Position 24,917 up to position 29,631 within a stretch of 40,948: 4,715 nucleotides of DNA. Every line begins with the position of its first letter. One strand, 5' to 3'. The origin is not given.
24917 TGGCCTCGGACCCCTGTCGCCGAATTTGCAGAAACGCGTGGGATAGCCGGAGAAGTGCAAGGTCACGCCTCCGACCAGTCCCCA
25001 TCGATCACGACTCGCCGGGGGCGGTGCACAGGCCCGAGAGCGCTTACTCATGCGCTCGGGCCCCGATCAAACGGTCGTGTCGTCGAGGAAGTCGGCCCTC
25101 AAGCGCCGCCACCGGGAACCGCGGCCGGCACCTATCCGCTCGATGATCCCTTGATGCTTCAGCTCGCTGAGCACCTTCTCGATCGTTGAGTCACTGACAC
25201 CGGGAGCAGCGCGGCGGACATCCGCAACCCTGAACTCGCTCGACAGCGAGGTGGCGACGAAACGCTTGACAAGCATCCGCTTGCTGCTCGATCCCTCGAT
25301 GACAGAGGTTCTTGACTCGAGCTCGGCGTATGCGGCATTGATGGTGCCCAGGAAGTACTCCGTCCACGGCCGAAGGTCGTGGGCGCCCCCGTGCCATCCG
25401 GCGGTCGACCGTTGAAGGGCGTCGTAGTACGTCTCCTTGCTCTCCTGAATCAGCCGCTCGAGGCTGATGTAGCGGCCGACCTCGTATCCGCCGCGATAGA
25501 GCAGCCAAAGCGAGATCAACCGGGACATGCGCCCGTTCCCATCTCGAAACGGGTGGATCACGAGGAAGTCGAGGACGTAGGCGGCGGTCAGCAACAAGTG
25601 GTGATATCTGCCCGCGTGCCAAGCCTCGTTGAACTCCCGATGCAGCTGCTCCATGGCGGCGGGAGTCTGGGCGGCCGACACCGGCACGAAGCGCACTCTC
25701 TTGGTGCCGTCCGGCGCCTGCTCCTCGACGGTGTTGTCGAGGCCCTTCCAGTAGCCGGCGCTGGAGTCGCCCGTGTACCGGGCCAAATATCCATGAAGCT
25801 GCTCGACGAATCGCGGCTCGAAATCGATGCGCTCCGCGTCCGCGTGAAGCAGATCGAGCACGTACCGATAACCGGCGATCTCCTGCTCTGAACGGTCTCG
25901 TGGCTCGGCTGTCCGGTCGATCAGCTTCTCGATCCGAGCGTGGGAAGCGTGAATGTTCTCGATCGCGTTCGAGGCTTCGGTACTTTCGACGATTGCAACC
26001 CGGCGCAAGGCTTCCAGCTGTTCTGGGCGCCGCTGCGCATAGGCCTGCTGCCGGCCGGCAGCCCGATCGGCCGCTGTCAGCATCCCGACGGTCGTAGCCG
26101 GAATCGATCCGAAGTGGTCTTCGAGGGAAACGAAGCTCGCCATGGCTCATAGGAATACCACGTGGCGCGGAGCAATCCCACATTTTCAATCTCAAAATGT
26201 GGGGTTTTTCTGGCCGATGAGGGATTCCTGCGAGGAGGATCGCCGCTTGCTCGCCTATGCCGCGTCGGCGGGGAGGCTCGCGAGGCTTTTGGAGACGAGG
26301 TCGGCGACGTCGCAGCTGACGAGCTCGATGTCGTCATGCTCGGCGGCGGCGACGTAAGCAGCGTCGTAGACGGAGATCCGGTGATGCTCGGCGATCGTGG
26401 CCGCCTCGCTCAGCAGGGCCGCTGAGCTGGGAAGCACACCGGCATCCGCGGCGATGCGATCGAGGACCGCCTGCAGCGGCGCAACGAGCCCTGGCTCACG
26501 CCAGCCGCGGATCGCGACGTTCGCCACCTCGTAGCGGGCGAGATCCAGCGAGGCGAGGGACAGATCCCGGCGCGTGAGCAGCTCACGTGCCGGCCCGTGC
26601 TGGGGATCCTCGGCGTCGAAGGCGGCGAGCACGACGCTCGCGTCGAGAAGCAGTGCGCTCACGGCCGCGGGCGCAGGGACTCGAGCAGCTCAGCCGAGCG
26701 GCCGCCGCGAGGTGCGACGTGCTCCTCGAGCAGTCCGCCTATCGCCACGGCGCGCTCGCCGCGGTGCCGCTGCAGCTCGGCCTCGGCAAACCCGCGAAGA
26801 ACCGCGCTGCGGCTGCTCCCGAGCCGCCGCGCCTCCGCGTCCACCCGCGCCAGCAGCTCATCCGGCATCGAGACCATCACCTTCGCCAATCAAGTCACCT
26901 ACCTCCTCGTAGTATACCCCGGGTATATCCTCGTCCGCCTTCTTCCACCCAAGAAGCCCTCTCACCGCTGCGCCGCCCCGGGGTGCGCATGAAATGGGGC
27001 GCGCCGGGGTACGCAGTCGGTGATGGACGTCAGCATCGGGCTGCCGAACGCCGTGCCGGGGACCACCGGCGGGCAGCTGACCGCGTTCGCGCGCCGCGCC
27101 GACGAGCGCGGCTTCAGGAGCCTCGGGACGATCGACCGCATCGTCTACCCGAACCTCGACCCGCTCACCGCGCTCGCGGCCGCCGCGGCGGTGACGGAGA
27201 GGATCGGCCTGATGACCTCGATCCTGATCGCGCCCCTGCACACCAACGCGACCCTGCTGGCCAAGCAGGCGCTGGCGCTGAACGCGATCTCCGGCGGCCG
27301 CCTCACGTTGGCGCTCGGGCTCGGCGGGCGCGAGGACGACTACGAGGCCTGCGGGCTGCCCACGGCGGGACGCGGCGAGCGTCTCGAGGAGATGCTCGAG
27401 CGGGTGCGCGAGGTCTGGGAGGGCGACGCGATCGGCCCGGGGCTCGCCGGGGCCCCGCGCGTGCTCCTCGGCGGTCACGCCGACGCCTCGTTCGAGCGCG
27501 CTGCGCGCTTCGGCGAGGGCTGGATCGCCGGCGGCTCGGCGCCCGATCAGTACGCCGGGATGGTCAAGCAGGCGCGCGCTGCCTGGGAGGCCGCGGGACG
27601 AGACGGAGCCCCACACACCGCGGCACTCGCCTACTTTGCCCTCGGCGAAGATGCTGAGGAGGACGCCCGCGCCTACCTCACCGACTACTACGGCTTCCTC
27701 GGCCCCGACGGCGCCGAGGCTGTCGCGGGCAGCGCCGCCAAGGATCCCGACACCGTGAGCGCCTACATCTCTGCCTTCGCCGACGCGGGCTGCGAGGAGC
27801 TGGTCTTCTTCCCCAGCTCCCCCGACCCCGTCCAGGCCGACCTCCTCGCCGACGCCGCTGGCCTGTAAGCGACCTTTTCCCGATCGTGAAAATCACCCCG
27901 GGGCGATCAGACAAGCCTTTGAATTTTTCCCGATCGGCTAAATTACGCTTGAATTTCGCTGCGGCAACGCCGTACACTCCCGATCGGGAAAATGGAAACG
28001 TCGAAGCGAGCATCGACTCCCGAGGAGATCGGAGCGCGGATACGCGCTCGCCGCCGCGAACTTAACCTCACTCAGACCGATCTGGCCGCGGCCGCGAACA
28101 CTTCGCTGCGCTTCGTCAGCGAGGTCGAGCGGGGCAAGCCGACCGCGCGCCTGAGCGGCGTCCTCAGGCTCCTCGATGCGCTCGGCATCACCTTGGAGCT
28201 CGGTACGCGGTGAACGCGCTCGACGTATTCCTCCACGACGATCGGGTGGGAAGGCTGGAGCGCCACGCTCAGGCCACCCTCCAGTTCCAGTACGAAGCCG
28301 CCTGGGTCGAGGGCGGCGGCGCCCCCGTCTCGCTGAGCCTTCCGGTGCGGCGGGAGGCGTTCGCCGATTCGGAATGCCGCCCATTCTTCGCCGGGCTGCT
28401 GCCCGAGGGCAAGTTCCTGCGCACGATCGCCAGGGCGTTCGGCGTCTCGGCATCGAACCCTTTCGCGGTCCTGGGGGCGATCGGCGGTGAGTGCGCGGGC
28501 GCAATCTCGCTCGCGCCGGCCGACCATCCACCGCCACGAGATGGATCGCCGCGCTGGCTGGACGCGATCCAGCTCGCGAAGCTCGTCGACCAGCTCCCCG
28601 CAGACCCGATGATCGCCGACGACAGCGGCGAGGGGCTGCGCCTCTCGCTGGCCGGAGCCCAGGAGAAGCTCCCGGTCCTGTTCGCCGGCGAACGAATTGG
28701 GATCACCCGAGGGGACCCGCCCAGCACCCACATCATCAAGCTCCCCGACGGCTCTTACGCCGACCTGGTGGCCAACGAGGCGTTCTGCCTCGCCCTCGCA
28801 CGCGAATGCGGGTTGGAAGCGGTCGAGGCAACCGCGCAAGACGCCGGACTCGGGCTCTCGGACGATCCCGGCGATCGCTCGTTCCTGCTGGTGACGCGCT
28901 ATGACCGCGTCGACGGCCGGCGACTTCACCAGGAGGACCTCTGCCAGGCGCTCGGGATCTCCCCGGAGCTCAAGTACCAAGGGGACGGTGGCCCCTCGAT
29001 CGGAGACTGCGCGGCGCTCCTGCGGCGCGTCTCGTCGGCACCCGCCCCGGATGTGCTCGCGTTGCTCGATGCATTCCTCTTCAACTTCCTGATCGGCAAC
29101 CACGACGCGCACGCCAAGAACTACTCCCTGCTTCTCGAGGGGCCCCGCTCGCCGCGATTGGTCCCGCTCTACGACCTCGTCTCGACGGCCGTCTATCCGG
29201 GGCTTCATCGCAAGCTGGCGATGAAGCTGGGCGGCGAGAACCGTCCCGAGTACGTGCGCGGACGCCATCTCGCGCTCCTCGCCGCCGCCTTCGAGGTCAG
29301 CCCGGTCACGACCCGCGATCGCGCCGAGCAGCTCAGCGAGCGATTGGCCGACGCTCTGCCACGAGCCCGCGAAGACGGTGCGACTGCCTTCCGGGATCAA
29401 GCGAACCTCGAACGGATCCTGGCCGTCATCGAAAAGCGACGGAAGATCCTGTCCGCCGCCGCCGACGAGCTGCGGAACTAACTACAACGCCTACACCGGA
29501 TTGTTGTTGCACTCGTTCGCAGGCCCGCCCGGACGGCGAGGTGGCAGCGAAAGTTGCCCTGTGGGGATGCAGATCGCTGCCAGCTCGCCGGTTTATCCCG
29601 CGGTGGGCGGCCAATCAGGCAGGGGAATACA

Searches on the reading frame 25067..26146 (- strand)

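Call 9: search_protein_families(library=pfam, proteins=[window:25067-26146:-], max_evalue=0.001)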
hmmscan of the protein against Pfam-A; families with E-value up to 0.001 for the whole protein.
window:25067-26146:- (359 aa): 2 families
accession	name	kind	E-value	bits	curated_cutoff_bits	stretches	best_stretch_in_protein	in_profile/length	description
PF02661.23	Fic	-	4.1e-14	53.6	24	1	110-216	3-93/93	Fic/DOC family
PF22168.2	DIP2311-like_C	-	0.00047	20.8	27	0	315-347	29-61/63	Transcriptional regulator DIP2311-like, C-terminal domain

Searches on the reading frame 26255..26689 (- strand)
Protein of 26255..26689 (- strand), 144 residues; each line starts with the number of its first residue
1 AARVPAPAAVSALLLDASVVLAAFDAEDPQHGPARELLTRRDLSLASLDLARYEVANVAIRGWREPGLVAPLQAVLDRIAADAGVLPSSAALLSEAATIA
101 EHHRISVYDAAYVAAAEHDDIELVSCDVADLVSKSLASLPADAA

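Call 35: search_protein_families(library=pfam, proteins=[window:26255-26689:-], max_evalue=0.001)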
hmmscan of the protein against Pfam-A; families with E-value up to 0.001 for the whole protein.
window:26255-26689:- (144 aa): 1 family
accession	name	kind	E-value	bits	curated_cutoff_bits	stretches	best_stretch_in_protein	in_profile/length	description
PF01850.27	PIN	-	2.3e-12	48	23.6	1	14-127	2-111/120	PIN domain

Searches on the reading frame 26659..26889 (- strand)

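Call 66: search_protein_families(library=pfam, proteins=[window:26659-26889:-], max_evalue=0.01)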
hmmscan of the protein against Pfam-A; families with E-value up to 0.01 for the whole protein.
window:26659-26889:- (76 aa): 2 families
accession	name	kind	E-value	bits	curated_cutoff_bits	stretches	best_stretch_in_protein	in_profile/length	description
PF01402.27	RHH_1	-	9.5e-07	29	20.5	1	6-32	4-30/39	Ribbon-helix-helix protein, copG family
PF15919.11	HicB_lk_antitox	-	0.0038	17.8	27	1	2-32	90-120/123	HicB_like antitoxin of bacterial toxin-antitoxin system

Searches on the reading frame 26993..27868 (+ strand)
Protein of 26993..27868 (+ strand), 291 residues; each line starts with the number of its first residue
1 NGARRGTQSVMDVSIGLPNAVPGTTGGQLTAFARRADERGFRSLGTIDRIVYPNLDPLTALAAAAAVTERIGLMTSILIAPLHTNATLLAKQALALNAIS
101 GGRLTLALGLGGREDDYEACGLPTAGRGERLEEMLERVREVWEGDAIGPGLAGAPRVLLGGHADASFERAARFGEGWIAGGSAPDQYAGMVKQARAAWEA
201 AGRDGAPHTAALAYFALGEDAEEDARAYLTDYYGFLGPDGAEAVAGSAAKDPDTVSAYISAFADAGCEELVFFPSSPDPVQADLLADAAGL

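Call 35: search_protein_families(library=pfam, proteins=[window:26993-27868:+], max_evalue=0.001)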
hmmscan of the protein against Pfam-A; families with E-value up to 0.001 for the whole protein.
window:26993-27868:+ (291 aa): 1 family
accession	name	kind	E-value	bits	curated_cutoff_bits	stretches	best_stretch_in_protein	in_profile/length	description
PF00296.26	Bac_luciferase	-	2.9e-33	116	27.9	1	26-244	22-256/314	Luciferase-like monooxygenase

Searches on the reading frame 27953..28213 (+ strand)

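Call 66: search_protein_families(library=pfam, proteins=[window:27953-28213:+], max_evalue=0.01)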
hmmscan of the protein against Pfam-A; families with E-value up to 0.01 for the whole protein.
window:27953-28213:+ (86 aa): 4 families
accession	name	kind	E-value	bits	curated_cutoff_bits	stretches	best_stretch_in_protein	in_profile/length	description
PF01381.28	HTH_3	-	6.5e-10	39.3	23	1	30-82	1-53/55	Helix-turn-helix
PF13560.12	HTH_31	-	2.8e-09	37.6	27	1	25-81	1-58/64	Helix-turn-helix domain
PF13443.12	HTH_26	-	0.00095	19.8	22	1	30-82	2-55/63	Cro/C1-type HTH DNA-binding domain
PF13744.12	HTH_37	-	0.005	17.1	27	1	25-83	18-77/80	Helix-turn-helix domain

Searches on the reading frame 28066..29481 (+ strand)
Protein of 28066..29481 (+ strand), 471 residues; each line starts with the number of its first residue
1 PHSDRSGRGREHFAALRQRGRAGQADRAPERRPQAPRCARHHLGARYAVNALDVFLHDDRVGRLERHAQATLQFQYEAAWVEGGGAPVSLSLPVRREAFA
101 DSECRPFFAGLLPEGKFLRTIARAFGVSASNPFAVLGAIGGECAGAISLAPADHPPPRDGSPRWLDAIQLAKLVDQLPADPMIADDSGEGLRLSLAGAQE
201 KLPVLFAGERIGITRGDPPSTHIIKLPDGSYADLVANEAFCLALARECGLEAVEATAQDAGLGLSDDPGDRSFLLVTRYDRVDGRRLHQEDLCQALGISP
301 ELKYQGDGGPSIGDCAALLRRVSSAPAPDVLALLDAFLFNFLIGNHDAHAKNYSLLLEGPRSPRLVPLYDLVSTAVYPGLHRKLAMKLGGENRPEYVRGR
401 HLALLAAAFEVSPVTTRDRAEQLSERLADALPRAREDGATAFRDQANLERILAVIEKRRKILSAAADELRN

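Call 35: search_protein_families(library=pfam, proteins=[window:28066-29481:+], max_evalue=0.001)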
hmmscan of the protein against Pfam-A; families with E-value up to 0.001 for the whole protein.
window:28066-29481:+ (471 aa): 2 families
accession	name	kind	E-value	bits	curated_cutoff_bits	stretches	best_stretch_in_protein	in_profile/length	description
PF07804.18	HipA_C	-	3.8e-50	171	30.5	1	193-431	1-209/213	HipA-like C-terminal domain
PF13657.11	Couple_hipA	-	1.7e-27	96.3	22.5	1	52-149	1-98/99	HipA N-terminal domain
